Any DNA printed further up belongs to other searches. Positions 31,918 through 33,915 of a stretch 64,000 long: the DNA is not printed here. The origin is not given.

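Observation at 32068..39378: Type IV pilus core operon carrying a VirB4/HerA-like ATPase: candidate hybrid transfer or uptake machine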

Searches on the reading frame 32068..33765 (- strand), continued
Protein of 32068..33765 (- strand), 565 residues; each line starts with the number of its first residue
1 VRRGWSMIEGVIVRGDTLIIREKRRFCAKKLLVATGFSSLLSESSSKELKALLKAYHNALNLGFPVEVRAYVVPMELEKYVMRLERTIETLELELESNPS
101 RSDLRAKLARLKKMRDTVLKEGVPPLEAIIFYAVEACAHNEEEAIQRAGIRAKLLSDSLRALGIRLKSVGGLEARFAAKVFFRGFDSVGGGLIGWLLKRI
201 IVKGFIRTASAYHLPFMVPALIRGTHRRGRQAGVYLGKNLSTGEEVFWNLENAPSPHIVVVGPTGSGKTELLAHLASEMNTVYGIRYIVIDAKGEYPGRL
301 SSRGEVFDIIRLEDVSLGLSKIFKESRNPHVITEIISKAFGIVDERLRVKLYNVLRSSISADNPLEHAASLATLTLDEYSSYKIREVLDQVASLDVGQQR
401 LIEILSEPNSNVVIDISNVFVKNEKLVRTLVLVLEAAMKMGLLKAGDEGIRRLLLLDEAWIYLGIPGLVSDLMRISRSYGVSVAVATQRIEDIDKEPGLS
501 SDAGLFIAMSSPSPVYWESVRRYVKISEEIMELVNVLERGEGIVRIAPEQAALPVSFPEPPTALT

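Call 53: search_solved_structures(query=A1, max_evalue=0.01)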
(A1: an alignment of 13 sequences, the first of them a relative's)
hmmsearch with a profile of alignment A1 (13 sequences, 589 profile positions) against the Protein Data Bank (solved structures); distinct sequences matched with E-value up to 0.01: 24.
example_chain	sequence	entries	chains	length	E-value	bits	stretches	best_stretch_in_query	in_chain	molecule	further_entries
8wiv_A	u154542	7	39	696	1.8e-14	56.7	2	424-548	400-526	Helicase HerA central domain-containing protein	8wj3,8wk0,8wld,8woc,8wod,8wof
7es4_A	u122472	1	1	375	2.2e-14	56.4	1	250-528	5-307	DNA phosphorothioation-dependent restriction protein DptH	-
4nh0_A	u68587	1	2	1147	1e-13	54.2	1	271-311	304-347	Cell divisionFtsK/SpoIIIE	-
8xau_A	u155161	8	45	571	3.8e-13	52.3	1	424-573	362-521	ATP-binding protein | HerA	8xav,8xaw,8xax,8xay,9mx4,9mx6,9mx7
9c1m_M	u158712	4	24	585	1.6e-12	50.3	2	427-587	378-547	ATP-binding protein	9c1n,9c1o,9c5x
8j4u_M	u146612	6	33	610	5.8e-11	45.1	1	248-314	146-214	Nucleoside triphosphate hydrolase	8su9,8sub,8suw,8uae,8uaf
4d2i_A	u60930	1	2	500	3.6e-10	42.5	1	255-573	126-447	HERA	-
9qks_G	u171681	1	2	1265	2.5e-09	39.7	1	253-310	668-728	ESX secretion system protein YukB,Green fluorescent protein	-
11kk_A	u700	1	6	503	7.4e-09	38.2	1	269-314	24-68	HerA like helicase YjgR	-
9x1l_A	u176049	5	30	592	2e-08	36.8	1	252-314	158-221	DNA helicase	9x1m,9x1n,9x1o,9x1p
8yho_A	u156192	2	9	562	9e-08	34.6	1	259-314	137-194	DUF87 domain-containing protein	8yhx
8ziq_M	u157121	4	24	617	6.8e-07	31.7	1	431-547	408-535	HerA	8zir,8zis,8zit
6sz9_A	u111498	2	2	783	6.9e-07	31.6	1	247-311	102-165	IcmO (DotL)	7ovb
6c2u_A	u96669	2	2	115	0.00018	23.6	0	274-306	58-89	phosphate-loop protein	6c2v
4ag5_A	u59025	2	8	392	0.00067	21.8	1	470-572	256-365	TYPE IV SECRETORY PATHWAY VIRB4 COMPONENTS-LIKE PROTEIN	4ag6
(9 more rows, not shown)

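Call 60: search_protein_families(library=ncbifam, proteins=[L025:3636-5066:+, L025:5081-6703:+, L025:1323-1877:+, L025:1880-2413:+, L025:2656-3141:+], max_evalue=0.001)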
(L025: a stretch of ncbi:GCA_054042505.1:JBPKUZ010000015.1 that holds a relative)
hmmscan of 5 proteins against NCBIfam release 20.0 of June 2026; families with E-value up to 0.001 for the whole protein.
L025:3636-5066:+ (476 aa): 19 families
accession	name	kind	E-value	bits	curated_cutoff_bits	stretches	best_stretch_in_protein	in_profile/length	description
NF058587.1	archaellum_moto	equivalog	1.8e-72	244.8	550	1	35-427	78-469/527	archaellum flagellar ATPase motor FlaI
NF053672.1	bindosome_BasE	exception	8.7e-67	226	1000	1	23-465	52-493/512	bindosome assembly system ATPase subunit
TIGR03819.1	heli_sec_ATPase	hypoth_equivalog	4e-40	138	373.15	1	66-356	16-297/340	TadA family conjugal transfer-associated ATPase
TIGR02782.1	TrbB_P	equivalog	5.4e-31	108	304.55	1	102-379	9-280/303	P-type conjugative transfer ATPase TrbB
NF010469.0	PRK13894.1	subfamily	1.2e-29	103.7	508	1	99-395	19-309/320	conjugal transfer ATPase TrbB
TIGR02788.1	VirB11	equivalog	3.2e-29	101.9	249.95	2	227-357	136-263/308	P-type DNA transfer ATPase VirB11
NF010475.0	PRK13900.1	equivalog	7e-21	74.6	389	1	232-356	157-279/333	type IV secretion system ATPase VirB11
NF010407.0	PRK13833.1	subfamily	1.1e-20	74.4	499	1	167-357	77-260/323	conjugal transfer protein TrbB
NF041000.1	ATPase_ComGA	equivalog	1.6e-16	60.2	300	1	231-362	124-248/267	competence type IV pilus ATPase ComGA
TIGR02533.1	type_II_gspE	equivalog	1.2e-13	50.6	630.25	1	230-455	238-447/486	type II secretion system ATPase GspE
NF010425.0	PRK13851.1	equivalog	5.2e-13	48.6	461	1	227-358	154-282/344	type IV secretion system protein VirB11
NF053534.1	T4PilAsmATPsTfpB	equivalog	6.5e-13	47.9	850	1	230-359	331-452/584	type IV pilus assembly ATPase TfpB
TIGR01420.1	pilT_fam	subfamily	2.7e-10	40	319.1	1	230-357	117-240/343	PilT/PilU family type 4a pilus ATPase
NF007755.0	PRK10436.1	equivalog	3.3e-08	32.6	617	1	231-359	215-335/465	type II secretion system protein GspE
TIGR02538.1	type_IV_pilB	equivalog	4.9e-08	32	675.65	1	226-370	307-441/564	type IV-A pilus assembly ATPase PilB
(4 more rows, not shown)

L025:5081-6703:+ (540 aa): 2 families
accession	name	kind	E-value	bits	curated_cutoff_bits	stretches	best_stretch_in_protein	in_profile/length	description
NF046075.1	UpsF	equivalog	6.3e-52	176.9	400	1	75-523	33-484/484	membrane pilin protein UpsF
NF053673.1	bindosome_BasF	exception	2.4e-19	69.3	1300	1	6-535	76-635/656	bindosome assembly system membrane anchoring protein BasF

L025:1323-1877:+ (184 aa): 0 families

L025:1880-2413:+ (177 aa): 0 families

L025:2656-3141:+ (161 aa): 0 families

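Call 66: predict_structure(alignment_id=A1)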
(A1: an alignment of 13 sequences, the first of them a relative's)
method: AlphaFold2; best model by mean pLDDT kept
length: 559 residues; sequences in the alignment: 13
mean_pLDDT: 76.7   pTM: 0.60
mean pLDDT of the five models: 76.7, 73.9, 70.8, 69.5, 66.6
residues with pLDDT >= 90: 116; 70-90: 293; 50-70: 99; < 50: 51
segments of 3 or more residues with pLDDT < 50: 1-3, 176-188, 190-192, 204-206, 208-210, 212-225, 436-442, 556-559
pLDDT, mean of each block of 10 residues (from residue 1): 59 80 83 61 67 74 62 80 89 84 81 63 77 91 92 84 73 50 41 51 50 34 56 84 76 92 93 84 89 89 84 79 83 87 92 89 92 92 85 69 80 75 78 52 70 73 76 79 87 81 92 90 84 91 83 58
secondary structure, 60 per line:
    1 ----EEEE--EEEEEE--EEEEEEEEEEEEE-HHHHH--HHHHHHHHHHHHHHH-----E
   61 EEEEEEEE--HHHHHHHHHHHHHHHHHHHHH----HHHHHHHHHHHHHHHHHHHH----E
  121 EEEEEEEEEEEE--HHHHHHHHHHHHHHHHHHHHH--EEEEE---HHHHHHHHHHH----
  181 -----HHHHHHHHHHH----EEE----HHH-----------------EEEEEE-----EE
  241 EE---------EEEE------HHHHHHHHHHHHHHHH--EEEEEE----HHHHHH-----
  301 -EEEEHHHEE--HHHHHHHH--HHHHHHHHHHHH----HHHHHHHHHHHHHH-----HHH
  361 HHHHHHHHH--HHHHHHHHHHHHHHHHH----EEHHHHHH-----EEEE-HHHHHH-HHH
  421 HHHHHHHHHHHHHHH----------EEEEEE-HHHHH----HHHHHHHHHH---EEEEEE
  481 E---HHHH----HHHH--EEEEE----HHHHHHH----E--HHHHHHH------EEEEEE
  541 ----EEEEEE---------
elements in order: E5-8 E11-16 E19-31 H33-37 H40-54 E60-68 H71-91 H96-115 E120-132 H135-155 E158-162 H166-176 H186-196 E201-203 E228-233 E239-242 E252-255 H262-277 E280-285 H290-295 E302-305 H313-320 H323-334 H339-352 H358-369 H372-388 H395-400 E406-409 H411-416 H418-435 E446-451 H453-457 H462-471 E475-481 H485-488 H493-496 E499-503 H508-514 H522-528 E535-540 E545-550

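Call 70: fold_search(model_id=the predicted structure, library=pdb)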
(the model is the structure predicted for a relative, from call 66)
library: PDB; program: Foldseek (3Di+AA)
matches with E <= 10: 1323; with E <= 0.001: 154
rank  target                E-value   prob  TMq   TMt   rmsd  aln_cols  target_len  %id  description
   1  8rtd_O                5.7e-18  1.00  0.44  0.32  21.4       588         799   13  Stalk-Arches-IMC structure from the fully-assembled R388 type IV secretion system determined by cryo-EM. (released 2024-06-19)
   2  8rtd_T                1.2e-17  1.00  0.46  0.33  21.4       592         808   13  Stalk-Arches-IMC structure from the fully-assembled R388 type IV secretion system determined by cryo-EM. (released 2024-06-19)
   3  8rtd_g                7.4e-17  1.00  0.44  0.34  20.8       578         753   13  Stalk-Arches-IMC structure from the fully-assembled R388 type IV secretion system determined by cryo-EM. (released 2024-06-19)
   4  7o42_A                8.2e-16  1.00  0.43  0.27  21.8       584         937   13  TrwK/VirB4unbound trimer of dimers complex (with Hcp1) from the R388 type IV secretion system determined by cryo-EM. (released 2022-06-22)
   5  8rtb_A                3.2e-15  1.00  0.35  0.27  19.9       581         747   13  Extended inner membrane complex (IMC) protomer structure (TrwM/VirB3-TrwK/VirB4-TrwI/VirB6-TrwG/VirB8-TrwE/VirB10) fro (released 2024-06-19)
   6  8rtd_P                2.0e-14  1.00  0.42  0.32  22.3       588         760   13  Stalk-Arches-IMC structure from the fully-assembled R388 type IV secretion system determined by cryo-EM. (released 2024-06-19)
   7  7o43_B                6.8e-14  1.00  0.42  0.31  21.9       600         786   13  TrwK/VirB4unbound dimer complex from R388 type IV secretion system determined by cryo-EM. (released 2022-06-22)
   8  8rtd_V                2.3e-13  1.00  0.38  0.31  22.2       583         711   13  Stalk-Arches-IMC structure from the fully-assembled R388 type IV secretion system determined by cryo-EM. (released 2024-06-19)
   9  7o42_E                3.6e-13  1.00  0.39  0.25  22.0       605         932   14  TrwK/VirB4unbound trimer of dimers complex (with Hcp1) from the R388 type IV secretion system determined by cryo-EM. (released 2022-06-22)
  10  7o41_A                1.3e-12  1.00  0.39  0.30  21.7       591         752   12  Hexameric composite model of the Inner Membrane Complex (IMC) with the Arches from the fully-assembled R388 type IV se (released 2022-06-22)
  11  9x1m_A                5.9e-12  1.00  0.41  0.40  24.9       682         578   12  The cryo-EM structure of HerA-NurA complex with AMPPNP and dsDNA from Thermococcus kodakarensis (released 2026-02-04)
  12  4ag5_B                1.3e-11  1.00  0.48  0.68   5.1       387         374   16  Structure of VirB4 of Thermoanaerobacter pseudethanolicus (released 2012-07-04)
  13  7o43_A                1.3e-11  1.00  0.42  0.31  21.6       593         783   13  TrwK/VirB4unbound dimer complex from R388 type IV secretion system determined by cryo-EM. (released 2022-06-22)
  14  7es4                  1.4e-11  1.00  0.46  0.66   5.1       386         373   16  the crystral structure of DndH-C-domain (released 2022-05-11)
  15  7o41_B                1.9e-11  1.00  0.35  0.29  19.5       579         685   13  Hexameric composite model of the Inner Membrane Complex (IMC) with the Arches from the fully-assembled R388 type IV se (released 2022-06-22)
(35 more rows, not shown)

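Call 77: search_protein_families(library=pfam, proteins=[L015:604-3048:+, L025:1323-1877:+, L025:1880-2413:+, L002:12391-13056:+], max_evalue=0.01)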
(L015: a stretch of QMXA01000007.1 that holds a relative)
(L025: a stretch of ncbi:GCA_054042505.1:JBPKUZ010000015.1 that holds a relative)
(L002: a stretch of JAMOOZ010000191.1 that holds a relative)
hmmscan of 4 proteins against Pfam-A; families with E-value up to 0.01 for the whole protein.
L015:604-3048:+ (814 aa): 0 families

L025:1323-1877:+ (184 aa): 0 families

L025:1880-2413:+ (177 aa): 0 families

L002:12391-13056:+ (221 aa): 0 families
